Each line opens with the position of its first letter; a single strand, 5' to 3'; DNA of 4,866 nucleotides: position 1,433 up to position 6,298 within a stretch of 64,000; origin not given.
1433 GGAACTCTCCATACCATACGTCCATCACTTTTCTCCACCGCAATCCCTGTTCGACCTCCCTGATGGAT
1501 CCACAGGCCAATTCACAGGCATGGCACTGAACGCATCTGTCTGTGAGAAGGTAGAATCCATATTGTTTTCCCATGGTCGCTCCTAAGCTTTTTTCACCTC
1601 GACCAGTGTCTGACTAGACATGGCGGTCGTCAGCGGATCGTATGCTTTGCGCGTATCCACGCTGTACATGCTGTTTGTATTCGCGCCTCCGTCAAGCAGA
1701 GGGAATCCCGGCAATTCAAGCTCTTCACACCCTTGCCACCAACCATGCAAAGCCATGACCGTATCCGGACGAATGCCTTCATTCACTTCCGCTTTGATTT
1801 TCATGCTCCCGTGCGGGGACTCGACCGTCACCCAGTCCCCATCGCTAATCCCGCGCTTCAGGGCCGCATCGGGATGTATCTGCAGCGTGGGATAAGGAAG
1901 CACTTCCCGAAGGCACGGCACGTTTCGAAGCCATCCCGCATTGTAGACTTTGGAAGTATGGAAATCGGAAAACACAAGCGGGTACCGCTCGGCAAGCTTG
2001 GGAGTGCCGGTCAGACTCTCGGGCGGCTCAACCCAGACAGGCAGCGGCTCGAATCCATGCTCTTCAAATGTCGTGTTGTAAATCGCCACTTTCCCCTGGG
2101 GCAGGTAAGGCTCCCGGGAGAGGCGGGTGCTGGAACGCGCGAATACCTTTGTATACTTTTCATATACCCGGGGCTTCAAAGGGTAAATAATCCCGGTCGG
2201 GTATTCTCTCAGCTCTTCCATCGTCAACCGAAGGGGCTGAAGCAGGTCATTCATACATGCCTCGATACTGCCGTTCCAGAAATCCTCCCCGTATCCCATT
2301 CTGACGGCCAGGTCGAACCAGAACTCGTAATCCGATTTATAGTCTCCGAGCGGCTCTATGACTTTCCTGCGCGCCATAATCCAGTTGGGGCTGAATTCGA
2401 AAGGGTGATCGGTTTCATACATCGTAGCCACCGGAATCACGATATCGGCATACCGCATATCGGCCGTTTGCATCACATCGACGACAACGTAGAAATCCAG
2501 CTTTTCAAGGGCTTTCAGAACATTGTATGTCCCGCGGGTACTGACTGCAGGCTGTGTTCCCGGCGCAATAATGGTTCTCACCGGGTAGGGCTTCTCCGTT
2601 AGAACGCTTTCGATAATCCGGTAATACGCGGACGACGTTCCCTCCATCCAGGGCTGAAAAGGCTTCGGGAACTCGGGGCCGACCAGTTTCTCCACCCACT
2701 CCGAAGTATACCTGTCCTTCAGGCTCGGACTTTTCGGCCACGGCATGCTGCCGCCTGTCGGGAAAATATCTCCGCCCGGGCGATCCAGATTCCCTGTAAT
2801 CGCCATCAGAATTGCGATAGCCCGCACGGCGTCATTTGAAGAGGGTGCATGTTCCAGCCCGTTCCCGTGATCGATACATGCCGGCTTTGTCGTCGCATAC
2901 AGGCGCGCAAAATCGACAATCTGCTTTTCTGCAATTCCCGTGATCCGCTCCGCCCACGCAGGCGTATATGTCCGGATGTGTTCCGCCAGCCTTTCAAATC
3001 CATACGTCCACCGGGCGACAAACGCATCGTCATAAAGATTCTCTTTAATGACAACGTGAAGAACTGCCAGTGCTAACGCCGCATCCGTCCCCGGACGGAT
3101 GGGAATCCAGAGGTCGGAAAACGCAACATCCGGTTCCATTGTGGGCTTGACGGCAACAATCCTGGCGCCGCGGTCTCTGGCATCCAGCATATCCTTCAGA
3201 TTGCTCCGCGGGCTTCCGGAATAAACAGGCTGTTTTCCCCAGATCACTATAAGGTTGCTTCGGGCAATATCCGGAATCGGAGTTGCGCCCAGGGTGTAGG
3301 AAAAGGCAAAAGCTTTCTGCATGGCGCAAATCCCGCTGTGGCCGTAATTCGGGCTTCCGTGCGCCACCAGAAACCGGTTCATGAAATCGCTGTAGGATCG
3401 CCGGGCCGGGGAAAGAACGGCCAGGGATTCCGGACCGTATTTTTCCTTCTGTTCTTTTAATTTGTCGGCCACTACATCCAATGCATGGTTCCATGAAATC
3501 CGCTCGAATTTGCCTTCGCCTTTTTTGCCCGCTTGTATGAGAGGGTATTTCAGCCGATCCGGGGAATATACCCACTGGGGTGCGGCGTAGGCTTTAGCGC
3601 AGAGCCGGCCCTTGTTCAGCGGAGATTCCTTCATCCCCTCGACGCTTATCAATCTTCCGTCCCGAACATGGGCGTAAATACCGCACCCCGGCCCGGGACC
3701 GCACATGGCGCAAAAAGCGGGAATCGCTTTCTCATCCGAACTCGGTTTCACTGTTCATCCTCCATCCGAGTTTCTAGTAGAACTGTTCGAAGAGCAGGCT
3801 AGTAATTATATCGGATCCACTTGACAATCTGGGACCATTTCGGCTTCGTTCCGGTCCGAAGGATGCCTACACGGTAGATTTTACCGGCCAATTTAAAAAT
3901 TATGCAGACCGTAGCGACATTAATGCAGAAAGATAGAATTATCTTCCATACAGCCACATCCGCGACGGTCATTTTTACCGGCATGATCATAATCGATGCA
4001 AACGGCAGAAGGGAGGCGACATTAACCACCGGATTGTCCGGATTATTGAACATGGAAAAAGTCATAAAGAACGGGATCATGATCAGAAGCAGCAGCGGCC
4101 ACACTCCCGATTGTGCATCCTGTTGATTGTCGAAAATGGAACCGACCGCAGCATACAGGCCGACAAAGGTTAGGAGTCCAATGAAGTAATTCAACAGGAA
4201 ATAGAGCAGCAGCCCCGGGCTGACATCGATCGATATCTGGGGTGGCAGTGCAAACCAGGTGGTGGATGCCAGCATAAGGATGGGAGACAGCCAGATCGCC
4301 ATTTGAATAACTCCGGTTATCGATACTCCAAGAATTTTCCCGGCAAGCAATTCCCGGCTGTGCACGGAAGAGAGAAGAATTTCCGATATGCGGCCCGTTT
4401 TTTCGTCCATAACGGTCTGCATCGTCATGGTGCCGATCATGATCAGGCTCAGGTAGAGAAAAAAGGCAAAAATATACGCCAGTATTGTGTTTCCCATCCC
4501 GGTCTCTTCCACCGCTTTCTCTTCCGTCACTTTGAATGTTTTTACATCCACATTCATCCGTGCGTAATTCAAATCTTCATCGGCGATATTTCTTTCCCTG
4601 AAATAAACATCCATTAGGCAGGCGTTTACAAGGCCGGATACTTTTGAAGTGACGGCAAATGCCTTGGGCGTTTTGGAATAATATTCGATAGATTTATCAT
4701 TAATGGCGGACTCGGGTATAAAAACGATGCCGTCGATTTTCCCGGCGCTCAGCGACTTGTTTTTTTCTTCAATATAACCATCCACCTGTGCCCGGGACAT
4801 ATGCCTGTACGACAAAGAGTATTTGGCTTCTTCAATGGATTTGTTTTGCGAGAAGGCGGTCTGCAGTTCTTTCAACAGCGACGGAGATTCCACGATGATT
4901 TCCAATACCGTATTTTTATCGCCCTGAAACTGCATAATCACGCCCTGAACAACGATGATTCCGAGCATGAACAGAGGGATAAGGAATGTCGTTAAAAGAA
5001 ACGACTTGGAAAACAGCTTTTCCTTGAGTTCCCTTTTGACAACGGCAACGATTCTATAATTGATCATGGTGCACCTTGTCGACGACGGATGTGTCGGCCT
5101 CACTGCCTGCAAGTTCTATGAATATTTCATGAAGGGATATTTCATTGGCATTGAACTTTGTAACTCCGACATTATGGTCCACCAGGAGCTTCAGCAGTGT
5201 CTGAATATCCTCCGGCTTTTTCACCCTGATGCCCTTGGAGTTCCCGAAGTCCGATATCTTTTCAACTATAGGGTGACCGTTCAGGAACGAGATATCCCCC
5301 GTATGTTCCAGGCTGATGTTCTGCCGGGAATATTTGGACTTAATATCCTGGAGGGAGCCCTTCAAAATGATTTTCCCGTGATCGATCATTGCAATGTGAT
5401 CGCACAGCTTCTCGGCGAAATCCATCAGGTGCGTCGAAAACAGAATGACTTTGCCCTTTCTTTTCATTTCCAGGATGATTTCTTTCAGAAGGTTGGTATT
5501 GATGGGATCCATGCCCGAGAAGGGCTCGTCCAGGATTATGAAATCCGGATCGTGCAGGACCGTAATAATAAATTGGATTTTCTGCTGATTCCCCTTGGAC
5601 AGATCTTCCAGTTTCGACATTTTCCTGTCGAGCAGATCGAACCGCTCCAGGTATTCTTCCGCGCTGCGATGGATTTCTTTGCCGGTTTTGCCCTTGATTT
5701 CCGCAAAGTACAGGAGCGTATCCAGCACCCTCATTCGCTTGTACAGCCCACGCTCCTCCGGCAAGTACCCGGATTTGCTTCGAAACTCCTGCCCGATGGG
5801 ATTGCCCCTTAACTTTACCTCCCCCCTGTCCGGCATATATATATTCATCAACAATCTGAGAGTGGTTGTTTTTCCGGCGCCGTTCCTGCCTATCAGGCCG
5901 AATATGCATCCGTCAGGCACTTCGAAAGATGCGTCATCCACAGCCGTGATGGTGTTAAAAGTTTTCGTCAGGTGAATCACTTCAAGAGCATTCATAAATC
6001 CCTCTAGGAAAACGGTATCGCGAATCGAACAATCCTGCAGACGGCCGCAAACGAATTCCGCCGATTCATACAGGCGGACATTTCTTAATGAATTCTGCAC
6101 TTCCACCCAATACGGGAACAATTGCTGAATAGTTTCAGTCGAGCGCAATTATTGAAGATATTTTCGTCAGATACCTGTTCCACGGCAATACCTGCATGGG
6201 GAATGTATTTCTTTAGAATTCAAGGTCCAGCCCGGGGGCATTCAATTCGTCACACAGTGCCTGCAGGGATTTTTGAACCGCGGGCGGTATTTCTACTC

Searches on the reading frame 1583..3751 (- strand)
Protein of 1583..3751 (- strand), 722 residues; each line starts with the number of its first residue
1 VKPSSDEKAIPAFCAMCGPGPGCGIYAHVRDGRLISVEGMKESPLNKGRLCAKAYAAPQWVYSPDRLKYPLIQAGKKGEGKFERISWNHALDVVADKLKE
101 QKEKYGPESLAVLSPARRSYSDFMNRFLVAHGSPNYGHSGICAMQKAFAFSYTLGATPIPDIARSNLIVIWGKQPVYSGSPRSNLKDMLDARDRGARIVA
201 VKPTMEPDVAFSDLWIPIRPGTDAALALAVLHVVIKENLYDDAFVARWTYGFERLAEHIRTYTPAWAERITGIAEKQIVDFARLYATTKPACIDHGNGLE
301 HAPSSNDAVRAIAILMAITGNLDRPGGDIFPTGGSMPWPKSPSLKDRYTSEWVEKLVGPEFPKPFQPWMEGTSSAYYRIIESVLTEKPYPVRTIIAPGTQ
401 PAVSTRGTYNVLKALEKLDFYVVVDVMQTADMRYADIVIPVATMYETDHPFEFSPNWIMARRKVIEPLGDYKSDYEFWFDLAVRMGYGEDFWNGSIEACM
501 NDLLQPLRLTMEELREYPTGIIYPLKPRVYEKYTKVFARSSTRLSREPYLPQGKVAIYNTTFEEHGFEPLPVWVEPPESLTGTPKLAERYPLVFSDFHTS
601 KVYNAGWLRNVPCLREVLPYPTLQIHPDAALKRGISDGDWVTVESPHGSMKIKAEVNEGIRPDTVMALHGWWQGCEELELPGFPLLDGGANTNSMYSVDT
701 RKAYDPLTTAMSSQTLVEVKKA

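Call 7: search_protein_families(library=pfam, proteins=[window:1583-3751:-])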
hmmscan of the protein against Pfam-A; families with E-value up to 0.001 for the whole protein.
window:1583-3751:- (722 aa): 3 families
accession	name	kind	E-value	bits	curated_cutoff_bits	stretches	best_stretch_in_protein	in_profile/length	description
PF00384.28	Molybdopterin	-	1.3e-43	149.8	24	1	66-482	1-351/353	Molybdopterin oxidoreductase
PF01568.27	Molydop_binding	-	6e-20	71.8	26.8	1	596-696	5-93/110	Molydopterin dinucleotide binding domain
PF04879.21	Molybdop_Fe4S4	-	1.9e-11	44.2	22.7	1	8-63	2-55/55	Molybdopterin oxidoreductase Fe4S4 domain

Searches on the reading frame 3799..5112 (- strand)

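Call 7: search_protein_families(library=pfam, proteins=[window:3799-5112:-])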
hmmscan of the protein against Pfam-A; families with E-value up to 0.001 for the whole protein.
window:3799-5112:- (437 aa): 2 families
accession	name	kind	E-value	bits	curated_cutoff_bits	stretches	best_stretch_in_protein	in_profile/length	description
PF12698.13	ABC2_membrane_3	-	1e-42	147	31.6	1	36-408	1-344/347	ABC-2 family transporter protein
PF12679.13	ABC2_membrane_2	-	2.5e-13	50.4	27.2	1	23-353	2-204/283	ABC-2 family transporter protein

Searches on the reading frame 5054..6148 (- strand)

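Call 7: search_protein_families(library=pfam, proteins=[window:5054-6148:-])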
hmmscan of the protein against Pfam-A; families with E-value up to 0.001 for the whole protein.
window:5054-6148:- (364 aa): 3 families
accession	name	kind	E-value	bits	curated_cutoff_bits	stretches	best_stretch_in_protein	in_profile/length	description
PF00005.33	ABC_tran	-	1.1e-26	94.5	25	1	71-210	2-136/137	ABC transporter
PF13732.12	DrrA1-3_C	-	1.6e-14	54.8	27.4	1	264-346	1-80/81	ATP-binding protein DrrA1-3-like, C-terminal domain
PF13304.12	AAA_21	-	4.8e-12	47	27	1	130-240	157-298/304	AAA domain, putative AbiEii toxin, Type IV TA system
